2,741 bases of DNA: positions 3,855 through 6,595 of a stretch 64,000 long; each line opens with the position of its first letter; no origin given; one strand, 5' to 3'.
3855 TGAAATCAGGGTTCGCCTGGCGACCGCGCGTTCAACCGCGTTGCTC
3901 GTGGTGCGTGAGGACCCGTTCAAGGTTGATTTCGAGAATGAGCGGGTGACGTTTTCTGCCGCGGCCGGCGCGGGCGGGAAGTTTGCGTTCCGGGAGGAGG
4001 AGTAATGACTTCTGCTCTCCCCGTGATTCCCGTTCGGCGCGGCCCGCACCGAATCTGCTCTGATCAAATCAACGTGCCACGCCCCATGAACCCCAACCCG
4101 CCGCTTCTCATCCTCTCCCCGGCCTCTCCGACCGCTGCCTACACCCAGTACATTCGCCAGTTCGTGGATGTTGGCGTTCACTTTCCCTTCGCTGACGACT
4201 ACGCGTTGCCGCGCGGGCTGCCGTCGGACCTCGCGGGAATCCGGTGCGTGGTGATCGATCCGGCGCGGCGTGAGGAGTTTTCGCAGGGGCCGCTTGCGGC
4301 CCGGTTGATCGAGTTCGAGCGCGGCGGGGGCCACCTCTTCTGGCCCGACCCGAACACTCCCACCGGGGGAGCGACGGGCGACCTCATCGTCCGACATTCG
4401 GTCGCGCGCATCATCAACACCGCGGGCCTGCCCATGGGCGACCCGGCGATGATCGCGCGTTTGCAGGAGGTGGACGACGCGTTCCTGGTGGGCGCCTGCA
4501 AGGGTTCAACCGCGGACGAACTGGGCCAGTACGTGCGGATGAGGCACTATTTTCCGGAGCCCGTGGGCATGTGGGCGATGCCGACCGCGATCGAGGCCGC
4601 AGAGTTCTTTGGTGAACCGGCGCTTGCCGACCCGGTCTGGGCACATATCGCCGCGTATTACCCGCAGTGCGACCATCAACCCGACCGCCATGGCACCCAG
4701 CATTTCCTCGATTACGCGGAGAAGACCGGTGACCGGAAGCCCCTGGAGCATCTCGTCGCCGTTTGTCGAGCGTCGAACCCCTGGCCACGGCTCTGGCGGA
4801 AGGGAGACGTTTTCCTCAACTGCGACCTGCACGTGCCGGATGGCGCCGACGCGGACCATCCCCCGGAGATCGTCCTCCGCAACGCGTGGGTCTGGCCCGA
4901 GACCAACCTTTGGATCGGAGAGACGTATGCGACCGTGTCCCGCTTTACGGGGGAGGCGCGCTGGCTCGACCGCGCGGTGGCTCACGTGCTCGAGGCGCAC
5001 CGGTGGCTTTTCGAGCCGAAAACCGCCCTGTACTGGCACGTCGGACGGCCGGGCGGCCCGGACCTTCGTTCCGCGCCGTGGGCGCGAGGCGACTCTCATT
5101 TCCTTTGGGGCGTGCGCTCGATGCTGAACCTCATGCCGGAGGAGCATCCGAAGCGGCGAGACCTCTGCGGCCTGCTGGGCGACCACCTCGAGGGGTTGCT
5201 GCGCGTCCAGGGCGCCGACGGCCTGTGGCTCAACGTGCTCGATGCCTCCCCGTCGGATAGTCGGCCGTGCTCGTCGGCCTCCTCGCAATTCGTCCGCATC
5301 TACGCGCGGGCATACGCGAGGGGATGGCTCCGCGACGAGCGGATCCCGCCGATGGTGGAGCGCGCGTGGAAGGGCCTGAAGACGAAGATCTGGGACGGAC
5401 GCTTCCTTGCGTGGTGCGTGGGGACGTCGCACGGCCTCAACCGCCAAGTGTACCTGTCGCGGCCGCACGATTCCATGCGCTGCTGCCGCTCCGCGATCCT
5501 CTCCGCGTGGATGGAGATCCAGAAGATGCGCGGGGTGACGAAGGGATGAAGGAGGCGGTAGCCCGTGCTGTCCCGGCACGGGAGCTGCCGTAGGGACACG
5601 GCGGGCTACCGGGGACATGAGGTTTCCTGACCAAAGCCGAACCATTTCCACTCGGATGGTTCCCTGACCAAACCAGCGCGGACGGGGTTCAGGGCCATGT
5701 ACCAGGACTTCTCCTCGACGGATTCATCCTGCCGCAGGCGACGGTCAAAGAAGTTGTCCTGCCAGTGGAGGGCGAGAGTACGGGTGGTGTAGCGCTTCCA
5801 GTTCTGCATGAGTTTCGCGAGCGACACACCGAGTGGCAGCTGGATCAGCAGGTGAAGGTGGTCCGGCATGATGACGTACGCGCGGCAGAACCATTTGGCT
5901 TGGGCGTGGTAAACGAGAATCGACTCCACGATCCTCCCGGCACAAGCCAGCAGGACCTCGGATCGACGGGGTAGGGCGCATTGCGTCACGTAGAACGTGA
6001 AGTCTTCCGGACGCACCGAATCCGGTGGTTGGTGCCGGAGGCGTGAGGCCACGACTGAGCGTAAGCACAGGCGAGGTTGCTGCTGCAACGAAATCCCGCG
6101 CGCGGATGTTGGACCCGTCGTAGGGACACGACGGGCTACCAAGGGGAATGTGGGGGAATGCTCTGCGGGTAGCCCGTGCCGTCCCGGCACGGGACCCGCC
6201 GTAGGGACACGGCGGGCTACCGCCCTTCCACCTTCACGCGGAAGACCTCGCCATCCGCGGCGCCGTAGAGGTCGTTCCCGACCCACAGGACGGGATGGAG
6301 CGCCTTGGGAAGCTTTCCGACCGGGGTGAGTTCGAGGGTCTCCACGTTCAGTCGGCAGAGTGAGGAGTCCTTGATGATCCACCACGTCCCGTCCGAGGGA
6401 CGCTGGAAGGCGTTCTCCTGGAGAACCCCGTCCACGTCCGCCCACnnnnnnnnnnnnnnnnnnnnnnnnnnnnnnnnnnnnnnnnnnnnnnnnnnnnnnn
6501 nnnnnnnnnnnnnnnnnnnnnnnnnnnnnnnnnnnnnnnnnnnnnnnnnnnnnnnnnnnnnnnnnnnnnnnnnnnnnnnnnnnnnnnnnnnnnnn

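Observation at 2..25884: Accessory uronate-polysaccharide degradation supercluster with three Hepar_II_III-like proteins under a single AraC regulator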

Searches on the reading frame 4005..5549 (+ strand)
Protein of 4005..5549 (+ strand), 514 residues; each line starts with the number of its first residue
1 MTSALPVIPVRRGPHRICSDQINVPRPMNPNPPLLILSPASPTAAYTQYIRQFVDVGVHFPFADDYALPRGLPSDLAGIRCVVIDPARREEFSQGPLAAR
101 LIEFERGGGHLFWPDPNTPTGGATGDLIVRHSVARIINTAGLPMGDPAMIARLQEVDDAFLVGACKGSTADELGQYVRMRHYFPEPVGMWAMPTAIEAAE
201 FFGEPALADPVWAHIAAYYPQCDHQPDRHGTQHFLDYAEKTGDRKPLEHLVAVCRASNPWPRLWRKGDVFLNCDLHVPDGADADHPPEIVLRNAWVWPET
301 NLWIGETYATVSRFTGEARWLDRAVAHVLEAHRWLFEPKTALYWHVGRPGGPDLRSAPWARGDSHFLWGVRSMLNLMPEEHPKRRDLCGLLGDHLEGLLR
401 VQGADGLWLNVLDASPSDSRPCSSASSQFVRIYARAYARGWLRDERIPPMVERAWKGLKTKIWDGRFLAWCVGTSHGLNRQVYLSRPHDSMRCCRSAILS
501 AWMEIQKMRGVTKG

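Call 5: search_protein_families(library=pfam, proteins=[window:4005-5549:+], max_evalue=0.01)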
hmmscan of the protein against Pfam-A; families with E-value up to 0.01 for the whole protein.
window:4005-5549:+ (514 aa): 1 family
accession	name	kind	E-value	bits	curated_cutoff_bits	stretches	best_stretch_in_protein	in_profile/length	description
PF07470.19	Glyco_hydro_88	-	1.7e-27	96.8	26.6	1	304-508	136-351/352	Glycosyl Hydrolase Family 88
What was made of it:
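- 4005..5549 (+): G3: GH88/GH105-like (alpha/alpha)6 protein, 514 aa, with an unrecognised N-terminal region of about 290 aa and no signal peptide. Pfam Glyco_hydro_88 96.8 bits, profile positions 136-351 only (call 5).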

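Call 11: search_protein_families(library=ncbifam, proteins=[window:4005-5549:+], max_evalue=0.1)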
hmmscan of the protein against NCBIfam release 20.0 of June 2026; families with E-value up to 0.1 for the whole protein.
window:4005-5549:+ (514 aa): 1 family
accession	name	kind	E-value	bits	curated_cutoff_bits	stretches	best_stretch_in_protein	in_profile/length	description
NF051900.1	BetGalacBglBAgro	equivalog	3.2e-14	52.7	420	1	296-490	120-314/333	beta-galactosidase BglB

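Call 14: search_solved_structures(query=window:4005-5549:+, max_evalue=1)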
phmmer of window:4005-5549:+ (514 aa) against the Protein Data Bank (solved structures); distinct sequences matched with E-value up to 1: 10.
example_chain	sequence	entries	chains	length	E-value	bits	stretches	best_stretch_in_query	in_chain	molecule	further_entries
3k11_A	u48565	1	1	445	5.8e-17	65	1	268-489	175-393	Putative glycosyl hydrolase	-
2gh4_A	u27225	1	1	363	8.3e-08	34.8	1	356-490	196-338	Putative glycosyl hydrolase yteR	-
1nc5_A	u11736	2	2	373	9e-08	34.6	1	356-490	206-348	hypothetical protein yTER | Putative glycosyl hydrolase yteR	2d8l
3qwt_A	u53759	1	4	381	1.1e-07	34.4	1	293-492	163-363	Putative GH105 family protein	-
4ce7_A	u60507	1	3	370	8.4e-07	31.4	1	352-471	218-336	UNSATURATED 3S-RHAMNOGLYCURONYL HYDROLASE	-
3pmm_A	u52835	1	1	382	1e-06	31.2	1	294-495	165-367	Putative cytoplasmic protein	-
4xuv_A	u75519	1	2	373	4.8e-06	28.9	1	295-504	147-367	Glycoside hydrolase family 105 protein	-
5noa_A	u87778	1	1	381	5e-06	28.9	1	294-461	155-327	Family 88 glycosyl hydrolase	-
4wu0_A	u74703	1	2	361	0.00022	23.4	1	301-459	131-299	Similar to yteR (Bacilus subtilis)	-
4q88_A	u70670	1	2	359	0.015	17.4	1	357-462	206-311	Uncharacterized protein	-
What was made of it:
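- G3 matches GH105 structures (rhamnogalacturonyl and rhamnoglycuronyl hydrolases) at least as well as GH88 (call 14).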

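Call 111: search_solved_structures(query=window:4005-5549:+, max_evalue=0.00001, show_alignments=5)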
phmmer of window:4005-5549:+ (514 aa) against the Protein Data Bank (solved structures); distinct sequences matched with E-value up to 0.00001: 8.
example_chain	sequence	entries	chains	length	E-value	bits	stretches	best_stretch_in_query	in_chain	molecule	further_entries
3k11_A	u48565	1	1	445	5.8e-17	65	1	268-489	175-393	Putative glycosyl hydrolase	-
2gh4_A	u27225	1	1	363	8.3e-08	34.8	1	356-490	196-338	Putative glycosyl hydrolase yteR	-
1nc5_A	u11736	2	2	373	9e-08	34.6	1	356-490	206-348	hypothetical protein yTER | Putative glycosyl hydrolase yteR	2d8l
3qwt_A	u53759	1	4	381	1.1e-07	34.4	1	293-492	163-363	Putative GH105 family protein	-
4ce7_A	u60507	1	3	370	8.4e-07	31.4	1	352-471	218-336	UNSATURATED 3S-RHAMNOGLYCURONYL HYDROLASE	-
3pmm_A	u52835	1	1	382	1e-06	31.2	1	294-495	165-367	Putative cytoplasmic protein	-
4xuv_A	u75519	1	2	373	4.8e-06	28.9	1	295-504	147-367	Glycoside hydrolase family 105 protein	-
5noa_A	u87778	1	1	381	5e-06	28.9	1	294-461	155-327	Family 88 glycosyl hydrolase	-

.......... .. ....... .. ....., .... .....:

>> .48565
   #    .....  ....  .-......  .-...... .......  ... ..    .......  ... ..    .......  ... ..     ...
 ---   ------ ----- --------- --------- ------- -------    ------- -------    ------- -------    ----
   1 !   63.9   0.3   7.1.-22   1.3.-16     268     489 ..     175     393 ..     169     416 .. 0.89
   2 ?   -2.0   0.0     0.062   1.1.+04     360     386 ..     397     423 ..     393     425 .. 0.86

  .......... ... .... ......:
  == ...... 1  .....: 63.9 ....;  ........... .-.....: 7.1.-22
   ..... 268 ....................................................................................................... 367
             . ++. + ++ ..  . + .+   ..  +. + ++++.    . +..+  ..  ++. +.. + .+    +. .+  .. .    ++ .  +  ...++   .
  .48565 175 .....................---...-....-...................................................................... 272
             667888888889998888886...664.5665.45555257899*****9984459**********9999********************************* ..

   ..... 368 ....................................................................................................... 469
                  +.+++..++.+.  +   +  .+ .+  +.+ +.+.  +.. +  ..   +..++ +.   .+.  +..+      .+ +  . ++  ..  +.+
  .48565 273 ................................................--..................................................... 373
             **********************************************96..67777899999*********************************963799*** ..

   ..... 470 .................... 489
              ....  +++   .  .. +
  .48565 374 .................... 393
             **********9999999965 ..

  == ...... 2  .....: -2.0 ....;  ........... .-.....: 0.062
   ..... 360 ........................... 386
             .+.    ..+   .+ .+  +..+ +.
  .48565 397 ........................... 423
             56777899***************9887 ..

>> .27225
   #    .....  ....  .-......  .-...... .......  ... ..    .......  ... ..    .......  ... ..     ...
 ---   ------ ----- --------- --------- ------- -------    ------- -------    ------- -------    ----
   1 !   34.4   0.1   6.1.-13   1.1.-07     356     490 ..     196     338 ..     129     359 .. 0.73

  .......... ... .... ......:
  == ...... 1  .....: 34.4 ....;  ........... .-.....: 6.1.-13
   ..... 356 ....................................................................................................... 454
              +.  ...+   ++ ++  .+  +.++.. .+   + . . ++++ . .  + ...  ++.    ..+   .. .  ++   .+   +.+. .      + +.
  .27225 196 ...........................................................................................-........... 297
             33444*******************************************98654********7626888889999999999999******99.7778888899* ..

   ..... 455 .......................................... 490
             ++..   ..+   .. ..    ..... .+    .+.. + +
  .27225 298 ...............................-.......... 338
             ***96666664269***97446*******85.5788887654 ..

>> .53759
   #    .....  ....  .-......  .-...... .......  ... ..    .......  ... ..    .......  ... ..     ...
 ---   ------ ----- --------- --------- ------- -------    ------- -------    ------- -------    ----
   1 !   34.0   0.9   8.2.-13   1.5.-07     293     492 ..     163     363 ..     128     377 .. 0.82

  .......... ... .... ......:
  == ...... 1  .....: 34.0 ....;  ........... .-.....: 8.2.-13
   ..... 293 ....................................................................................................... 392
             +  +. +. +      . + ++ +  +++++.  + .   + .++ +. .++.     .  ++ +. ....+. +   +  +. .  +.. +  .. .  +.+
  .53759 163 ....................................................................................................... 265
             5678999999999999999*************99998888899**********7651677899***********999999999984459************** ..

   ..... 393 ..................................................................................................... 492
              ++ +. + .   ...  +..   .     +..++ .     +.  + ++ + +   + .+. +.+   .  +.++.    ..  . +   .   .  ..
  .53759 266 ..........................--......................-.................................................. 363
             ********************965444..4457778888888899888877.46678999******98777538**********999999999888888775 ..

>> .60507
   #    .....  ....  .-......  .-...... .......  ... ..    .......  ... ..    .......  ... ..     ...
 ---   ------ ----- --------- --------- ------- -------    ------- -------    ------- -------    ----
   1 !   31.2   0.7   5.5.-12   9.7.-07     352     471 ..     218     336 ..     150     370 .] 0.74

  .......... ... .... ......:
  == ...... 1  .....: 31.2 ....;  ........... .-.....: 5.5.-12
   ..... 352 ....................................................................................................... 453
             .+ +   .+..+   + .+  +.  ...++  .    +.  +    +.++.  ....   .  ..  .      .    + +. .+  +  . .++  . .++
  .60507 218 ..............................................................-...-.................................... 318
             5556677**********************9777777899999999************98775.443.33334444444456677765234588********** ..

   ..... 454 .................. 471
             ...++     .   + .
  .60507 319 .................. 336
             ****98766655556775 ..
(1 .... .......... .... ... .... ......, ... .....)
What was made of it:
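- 4005..5549 (+): PDB 3k11 E 6e-17; YteR, GH105 and the unsaturated rhamnoglycuronyl hydrolase at 1e-6 to 1e-8 (calls 14, 111). The W-x-D of GH105 structures aligns to W297-P298-E299 (call 111).
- On GH88 / GH105 unsaturated uronyl hydrolases (G3): In the alignments to 3qwt (MWDDT) and 3k11 (LWLDD), G3 has VWPET, so Glu299 stands at the Asp position (call 111).
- Closest known: Pectin and rhamnogalacturonan degradation loci that combine GH28 and GH105. Different: G3 has Glu at the W-x-D position (call 111).
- G3 has Glu where GH105 structures have the W-x-D Asp (call 111).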

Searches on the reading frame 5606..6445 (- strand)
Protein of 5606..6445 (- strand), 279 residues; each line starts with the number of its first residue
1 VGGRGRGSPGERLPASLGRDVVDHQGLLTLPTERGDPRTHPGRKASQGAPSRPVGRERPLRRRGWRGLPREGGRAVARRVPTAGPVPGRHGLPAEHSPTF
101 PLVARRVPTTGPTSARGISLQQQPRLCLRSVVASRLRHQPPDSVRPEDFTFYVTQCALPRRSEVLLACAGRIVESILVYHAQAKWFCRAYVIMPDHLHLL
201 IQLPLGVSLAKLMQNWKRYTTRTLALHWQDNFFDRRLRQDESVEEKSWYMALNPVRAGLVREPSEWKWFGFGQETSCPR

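Call 6: search_protein_families(library=pfam, proteins=[window:5606-6445:-], max_evalue=0.01)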
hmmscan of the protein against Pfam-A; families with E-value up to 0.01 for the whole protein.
window:5606-6445:- (279 aa): 1 family
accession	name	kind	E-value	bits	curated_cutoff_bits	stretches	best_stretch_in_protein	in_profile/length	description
PF01797.21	Y1_Tnp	-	5.3e-07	30.2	23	1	168-228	24-84/121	Transposase IS200 like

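Call 11: search_protein_families(library=ncbifam, proteins=[window:5606-6445:-], max_evalue=0.1)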
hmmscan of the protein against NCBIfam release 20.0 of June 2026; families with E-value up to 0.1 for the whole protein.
window:5606-6445:- (279 aa): 2 families
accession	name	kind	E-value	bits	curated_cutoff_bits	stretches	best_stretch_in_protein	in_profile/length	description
NF047646.1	REP_Tyr_transpos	equivalog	8.6e-24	84.1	80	1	150-268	11-145/146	REP-associated tyrosine transposase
NF033573.1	transpos_IS200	equivalog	3.4e-05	24.1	55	1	160-231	21-93/126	IS200/IS605 family transposase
